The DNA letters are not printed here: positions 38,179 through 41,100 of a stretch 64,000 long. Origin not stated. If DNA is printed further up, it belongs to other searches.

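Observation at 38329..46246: Tightly coupled operon: two cupredoxins, CydA-like haem protein without CydB, membrane cytochrome c, small membrane proteins, USP protein and twin radical-SAM enzyme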

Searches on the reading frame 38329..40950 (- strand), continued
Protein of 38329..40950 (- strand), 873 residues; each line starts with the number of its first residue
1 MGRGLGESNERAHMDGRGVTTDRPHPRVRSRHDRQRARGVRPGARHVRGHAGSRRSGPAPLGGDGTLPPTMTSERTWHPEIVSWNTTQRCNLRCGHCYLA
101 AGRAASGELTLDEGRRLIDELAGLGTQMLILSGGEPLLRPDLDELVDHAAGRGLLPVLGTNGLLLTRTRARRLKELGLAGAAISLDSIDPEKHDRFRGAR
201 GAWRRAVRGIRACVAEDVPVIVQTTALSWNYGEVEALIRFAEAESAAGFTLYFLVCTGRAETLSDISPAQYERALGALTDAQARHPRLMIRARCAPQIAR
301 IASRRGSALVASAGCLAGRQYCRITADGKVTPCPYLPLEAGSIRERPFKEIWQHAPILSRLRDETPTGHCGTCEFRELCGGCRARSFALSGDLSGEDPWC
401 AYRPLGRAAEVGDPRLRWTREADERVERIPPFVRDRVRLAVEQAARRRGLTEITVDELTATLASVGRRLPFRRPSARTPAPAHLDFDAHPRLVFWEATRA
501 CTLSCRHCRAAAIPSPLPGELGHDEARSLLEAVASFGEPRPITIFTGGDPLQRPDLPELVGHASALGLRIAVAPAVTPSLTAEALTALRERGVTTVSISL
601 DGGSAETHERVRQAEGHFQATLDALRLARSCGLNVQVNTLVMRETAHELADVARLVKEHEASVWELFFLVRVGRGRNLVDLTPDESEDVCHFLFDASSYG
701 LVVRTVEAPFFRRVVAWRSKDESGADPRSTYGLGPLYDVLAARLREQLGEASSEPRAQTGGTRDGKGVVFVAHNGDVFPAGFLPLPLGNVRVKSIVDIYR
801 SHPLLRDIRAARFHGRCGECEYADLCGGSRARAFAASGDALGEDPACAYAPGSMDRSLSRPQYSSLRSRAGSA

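Call 49: find_encoding_contigs(protein=P0220, flank=10000, max_places=1)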
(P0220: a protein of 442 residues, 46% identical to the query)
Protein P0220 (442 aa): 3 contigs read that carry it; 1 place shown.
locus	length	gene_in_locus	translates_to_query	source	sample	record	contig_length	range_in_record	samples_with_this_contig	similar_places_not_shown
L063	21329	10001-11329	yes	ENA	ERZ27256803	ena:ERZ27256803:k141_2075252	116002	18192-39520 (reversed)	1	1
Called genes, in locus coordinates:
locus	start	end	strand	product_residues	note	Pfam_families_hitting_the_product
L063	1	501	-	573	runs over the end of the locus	PF01425:Amidase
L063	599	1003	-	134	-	PF03625:DUF302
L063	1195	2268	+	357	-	PF02790:COX2_TM, PF00116:COX2, PF00034:Cytochrom_C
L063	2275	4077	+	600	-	PF00115:COX1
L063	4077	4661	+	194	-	PF00510:COX3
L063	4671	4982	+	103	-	PF03626:COX4_pro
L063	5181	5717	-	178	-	-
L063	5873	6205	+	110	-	-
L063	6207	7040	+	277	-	PF01656:CbiA, PF10609:ParA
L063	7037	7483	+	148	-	PF08369:PCP_red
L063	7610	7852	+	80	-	PF06902:Fer4_19 (weak), PF13459:Fer4_15 (weak), PF13370:Fer4_13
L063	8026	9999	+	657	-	PF00582:Usp, PF08369:PCP_red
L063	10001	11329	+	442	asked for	PF04055:Radical_SAM, PF13186:SPASM, PF08369:PCP_red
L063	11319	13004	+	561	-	PF01654:Cyt_bd_oxida_I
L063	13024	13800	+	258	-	PF00034:Cytochrom_C (weak), PF13442:Cytochrome_CBB3 (weak), PF00034:Cytochrom_C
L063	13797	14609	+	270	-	PF13442:Cytochrome_CBB3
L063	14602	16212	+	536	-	PF00034:Cytochrom_C, PF13442:Cytochrome_CBB3, PF00034:Cytochrom_C, PF13442:Cytochrome_CBB3, PF09459:EB_dh (weak)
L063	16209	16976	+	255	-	PF13620:CarboxypepD_reg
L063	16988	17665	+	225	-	PF02790:COX2_TM, PF00116:COX2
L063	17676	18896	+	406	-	PF00115:COX1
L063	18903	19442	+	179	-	PF00115:COX1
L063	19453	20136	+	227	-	PF00510:COX3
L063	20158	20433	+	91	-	PF03626:COX4_pro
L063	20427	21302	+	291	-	PF01040:UbiA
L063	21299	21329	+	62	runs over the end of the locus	-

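Call 50: find_encoding_contigs(protein=P0199, flank=10000, max_places=1)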
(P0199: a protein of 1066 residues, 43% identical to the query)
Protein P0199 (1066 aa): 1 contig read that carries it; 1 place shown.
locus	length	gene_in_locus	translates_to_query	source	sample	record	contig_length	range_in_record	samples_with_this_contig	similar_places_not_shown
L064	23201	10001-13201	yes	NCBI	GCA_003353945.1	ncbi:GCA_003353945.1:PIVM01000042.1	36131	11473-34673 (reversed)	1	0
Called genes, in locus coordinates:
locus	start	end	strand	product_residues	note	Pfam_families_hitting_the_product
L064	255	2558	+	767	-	-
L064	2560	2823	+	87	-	-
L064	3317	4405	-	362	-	PF00005:ABC_tran, PF02463:SMC_N (weak), PF13401:AAA_22 (weak), PF13304:AAA_21, PF08402:TOBE_2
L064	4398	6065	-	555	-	PF00528:BPD_transp_1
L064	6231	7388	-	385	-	PF13531:SBP_bac_11, PF01547:SBP_bac_1, PF13416:SBP_bac_8, PF13343:SBP_bac_6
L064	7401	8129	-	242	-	-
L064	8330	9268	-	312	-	PF01545:Cation_efflux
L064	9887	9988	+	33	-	-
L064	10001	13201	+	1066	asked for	PF00582:Usp, PF08369:PCP_red, PF04055:Radical_SAM, PF13186:SPASM (weak), PF08369:PCP_red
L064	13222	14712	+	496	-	-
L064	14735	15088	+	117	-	-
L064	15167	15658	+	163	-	PF03205:MobB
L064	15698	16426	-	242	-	PF00117:GATase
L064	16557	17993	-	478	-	PF13091:PLDc_2, PF00614:PLDc, PF13091:PLDc_2, PF00614:PLDc (weak)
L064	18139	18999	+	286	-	PF19795:DUF6279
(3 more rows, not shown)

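Call 75: find_encoding_contigs(protein=P0171, flank=10000, max_places=1)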
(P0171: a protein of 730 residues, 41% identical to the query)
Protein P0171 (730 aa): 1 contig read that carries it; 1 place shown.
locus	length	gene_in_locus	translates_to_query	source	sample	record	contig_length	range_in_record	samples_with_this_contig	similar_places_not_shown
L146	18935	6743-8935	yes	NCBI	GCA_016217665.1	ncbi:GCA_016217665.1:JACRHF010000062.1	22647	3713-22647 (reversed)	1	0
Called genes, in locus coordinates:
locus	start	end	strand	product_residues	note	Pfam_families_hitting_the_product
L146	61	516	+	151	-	PF01654:Cyt_bd_oxida_I (weak)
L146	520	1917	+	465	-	-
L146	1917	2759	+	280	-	PF00034:Cytochrom_C (faint)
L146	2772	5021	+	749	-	PF00034:Cytochrom_C, PF13442:Cytochrome_CBB3, PF00034:Cytochrom_C, PF13442:Cytochrome_CBB3, PF09459:EB_dh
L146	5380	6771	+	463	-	PF00582:Usp, PF08369:PCP_red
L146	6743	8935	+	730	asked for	PF04055:Radical_SAM, PF13186:SPASM, PF08369:PCP_red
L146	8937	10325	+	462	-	PF01266:DAO (weak), PF13450:NAD_binding_8, PF01593:Amino_oxidase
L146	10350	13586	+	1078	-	PF01731:Arylesterase (faint), PF13360:PQQ_2 (faint), PF21959:DUF6923 (faint), PF25021:TEN_NHL (faint), PF08309:LVIVD (faint), PF08450:SGL (faint), PF01436:NHL (weak)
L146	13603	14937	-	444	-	PF00009:GTP_EFTU (weak), PF01926:MMR_HSR1, PF02421:FeoB_N, PF00350:Dynamin_N (weak), PF01926:MMR_HSR1, PF02421:FeoB_N, PF00009:GTP_EFTU, PF14714:KH_dom-like, +3 more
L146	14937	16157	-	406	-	PF04165:DUF401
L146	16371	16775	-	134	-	PF14522:Cytochrome_C7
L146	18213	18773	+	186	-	PF05685:Uma2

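Call 76: find_encoding_contigs(protein=P0160, flank=10000, max_places=1)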
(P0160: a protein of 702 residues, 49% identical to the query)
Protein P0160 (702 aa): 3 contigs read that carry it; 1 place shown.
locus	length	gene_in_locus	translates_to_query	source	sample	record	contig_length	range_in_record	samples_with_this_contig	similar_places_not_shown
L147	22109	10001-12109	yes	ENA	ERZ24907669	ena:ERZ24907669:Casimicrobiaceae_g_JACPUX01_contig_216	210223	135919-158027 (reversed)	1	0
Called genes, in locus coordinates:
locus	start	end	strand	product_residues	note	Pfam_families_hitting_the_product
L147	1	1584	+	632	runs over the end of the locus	PF01654:Cyt_bd_oxida_I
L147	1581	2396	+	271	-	PF13442:Cytochrome_CBB3 (weak), PF00034:Cytochrom_C (weak)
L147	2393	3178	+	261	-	PF13442:Cytochrome_CBB3 (weak), PF00034:Cytochrom_C (weak)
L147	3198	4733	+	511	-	PF00034:Cytochrom_C, PF13442:Cytochrome_CBB3, PF00034:Cytochrom_C, PF09459:EB_dh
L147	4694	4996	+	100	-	-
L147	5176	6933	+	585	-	PF10282:Lactonase, PF13473:Cupredoxin_1 (faint), PF21783:YNCE, PF18764:nos_propeller (weak)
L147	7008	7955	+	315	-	PF00034:Cytochrom_C (weak), PF13442:Cytochrome_CBB3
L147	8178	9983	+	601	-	PF00582:Usp, PF08369:PCP_red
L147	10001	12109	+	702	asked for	PF04055:Radical_SAM, PF13186:SPASM (weak), PF08369:PCP_red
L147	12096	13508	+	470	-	PF00890:FAD_binding_2 (faint), PF01266:DAO, PF01593:Amino_oxidase, PF03486:HI0933_like (faint), PF12831:FAD_oxidored (faint), PF13450:NAD_binding_8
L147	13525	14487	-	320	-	PF14238:DUF4340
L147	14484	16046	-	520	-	PF23357:DUF7088, PF09822:ABC_transp_aux, PF14258:DUF4350 (weak), PF23355:IFT52_GIFT (faint)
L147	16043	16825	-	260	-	PF01061:ABC2_membrane, PF12679:ABC2_membrane_2, PF12698:ABC2_membrane_3, PF13346:ABC2_membrane_5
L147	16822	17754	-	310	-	PF00005:ABC_tran, PF13175:AAA_15 (faint), PF13304:AAA_21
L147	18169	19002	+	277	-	-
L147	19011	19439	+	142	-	PF03918:CcmH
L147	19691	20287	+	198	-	PF02627:CMD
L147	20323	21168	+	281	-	-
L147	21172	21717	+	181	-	PF00578:AhpC-TSA, PF08534:Redoxin, PF00085:Thioredoxin (weak), PF13098:Thioredoxin_2 (weak), PF13905:Thioredoxin_8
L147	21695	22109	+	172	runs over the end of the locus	PF08534:Redoxin, PF00578:AhpC-TSA, PF13098:Thioredoxin_2 (weak), PF13905:Thioredoxin_8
